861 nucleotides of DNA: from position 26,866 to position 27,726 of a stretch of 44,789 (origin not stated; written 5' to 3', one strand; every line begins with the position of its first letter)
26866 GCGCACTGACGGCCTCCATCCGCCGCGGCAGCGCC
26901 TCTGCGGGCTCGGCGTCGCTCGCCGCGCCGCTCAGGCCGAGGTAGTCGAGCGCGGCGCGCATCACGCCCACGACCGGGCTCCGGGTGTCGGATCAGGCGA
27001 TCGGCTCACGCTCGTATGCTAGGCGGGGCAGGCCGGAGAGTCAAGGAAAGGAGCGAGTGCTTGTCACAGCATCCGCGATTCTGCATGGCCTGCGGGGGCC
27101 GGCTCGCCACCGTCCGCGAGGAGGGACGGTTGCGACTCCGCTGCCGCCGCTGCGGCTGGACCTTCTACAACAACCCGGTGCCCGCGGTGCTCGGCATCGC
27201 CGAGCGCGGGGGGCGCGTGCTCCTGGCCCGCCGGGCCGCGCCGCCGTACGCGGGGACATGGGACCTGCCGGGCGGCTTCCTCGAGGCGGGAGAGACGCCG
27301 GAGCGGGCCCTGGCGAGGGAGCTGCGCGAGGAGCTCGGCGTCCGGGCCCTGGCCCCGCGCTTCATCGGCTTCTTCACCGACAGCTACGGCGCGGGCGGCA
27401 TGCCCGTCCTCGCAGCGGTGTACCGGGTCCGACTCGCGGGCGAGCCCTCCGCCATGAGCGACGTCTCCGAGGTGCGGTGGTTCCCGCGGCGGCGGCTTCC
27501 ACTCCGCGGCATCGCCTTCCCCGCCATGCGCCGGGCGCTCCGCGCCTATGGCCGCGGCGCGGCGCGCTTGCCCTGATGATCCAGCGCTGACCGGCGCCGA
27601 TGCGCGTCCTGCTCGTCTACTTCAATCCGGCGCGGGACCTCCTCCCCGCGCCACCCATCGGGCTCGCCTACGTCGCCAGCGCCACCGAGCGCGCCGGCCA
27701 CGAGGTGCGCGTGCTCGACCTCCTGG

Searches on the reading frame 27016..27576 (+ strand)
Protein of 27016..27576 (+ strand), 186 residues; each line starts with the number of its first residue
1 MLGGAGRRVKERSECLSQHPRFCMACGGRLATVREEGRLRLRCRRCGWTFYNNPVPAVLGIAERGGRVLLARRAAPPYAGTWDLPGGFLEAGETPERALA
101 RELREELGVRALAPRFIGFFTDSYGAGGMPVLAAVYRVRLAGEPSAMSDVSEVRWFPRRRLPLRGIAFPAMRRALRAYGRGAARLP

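Call 3: search_protein_families(library=ncbifam, proteins=[window:27016-27576:+], max_evalue=0.01)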
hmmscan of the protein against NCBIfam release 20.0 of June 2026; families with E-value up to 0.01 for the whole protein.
window:27016-27576:+ (186 aa): 25 families
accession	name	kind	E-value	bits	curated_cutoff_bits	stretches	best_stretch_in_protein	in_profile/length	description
NF006530.0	PRK08999.1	equivalog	4.9e-16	58.7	245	1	61-160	13-111/315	Nudix family hydrolase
NF001299.0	PRK00241.1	equivalog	8.6e-15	54.9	158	1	17-137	99-216/263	NAD(+) diphosphatase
NF007834.0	PRK10546.1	equivalog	9.2e-13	48.2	156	1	58-118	7-68/135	pyrimidine (deoxy)nucleoside triphosphate diphosphatase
TIGR00586.1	mutt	equivalog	3.1e-11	43.4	97.9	1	62-113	13-65/129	8-oxo-dGTP diphosphatase MutT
NF008044.0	PRK10776.1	equivalog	3.5e-11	43.1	148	1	63-117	13-68/130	8-oxo-dGTP diphosphatase MutT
NF003787.0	PRK05379.1-4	equivalog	1.3e-08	34.2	449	1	58-119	211-272/346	bifunctional nicotinamide-nucleotide adenylyltransferase/Nudix hydroxylase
NF041652.1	Nud_hyd_Dein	equivalog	5.9e-08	33.1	200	1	64-159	23-125/152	Nudix hydrolase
NF003786.0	PRK05379.1-2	equivalog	2.2e-07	30.4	397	1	64-111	227-274/354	bifunctional nicotinamide-nucleotide adenylyltransferase/Nudix hydroxylase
NF003788.0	PRK05379.1-5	equivalog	3.1e-07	30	354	1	63-110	221-268/351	bifunctional nicotinamide-nucleotide adenylyltransferase/Nudix hydroxylase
NF001937.0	PRK00714.1-4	equivalog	5.8e-07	29.3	139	1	61-111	15-62/161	RNA pyrophosphohydrolase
NF003791.0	PRK05379.2-3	equivalog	1.8e-06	27.4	409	1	61-121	208-268/340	bifunctional nicotinamide-nucleotide adenylyltransferase/Nudix hydroxylase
NF001936.0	PRK00714.1-3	equivalog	3.7e-06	26.9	118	1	67-111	24-66/155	RNA pyrophosphohydrolase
NF001938.0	PRK00714.1-5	equivalog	4.7e-06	26.1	116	1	61-111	20-76/172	RNA pyrophosphohydrolase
NF012016.0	PRK15472.1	equivalog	6.4e-06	25.9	95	1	77-110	28-61/141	nucleoside triphosphatase NudI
NF001934.0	PRK00714.1-1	equivalog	1.1e-05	24.9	241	1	61-111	15-62/176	RNA pyrophosphohydrolase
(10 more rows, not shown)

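Call 4: search_protein_families(library=pfam, proteins=[window:27016-27576:+], max_evalue=0.01)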
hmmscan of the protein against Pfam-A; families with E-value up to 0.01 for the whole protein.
window:27016-27576:+ (186 aa): 5 families
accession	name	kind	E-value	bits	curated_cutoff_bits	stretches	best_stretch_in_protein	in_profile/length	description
PF00293.34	NUDIX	-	3.3e-22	79.4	21.1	1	57-174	7-130/134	NUDIX domain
PF14815.12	NUDIX_4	-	1.3e-07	31.9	35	1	58-174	2-109/113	NUDIX domain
PF14803.11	Zn_ribbon_Nudix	-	3.7e-06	27.2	25.6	1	21-51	1-33/34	Nudix N-terminal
PF24042.1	DUF7351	-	2e-05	24.9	31.2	1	23-57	4-38/177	Domain of unknown function (DUF7351)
PF22327.2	Nudt16-like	-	0.0036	17.7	27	1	80-110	33-64/161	U8 snoRNA-decapping enzyme-like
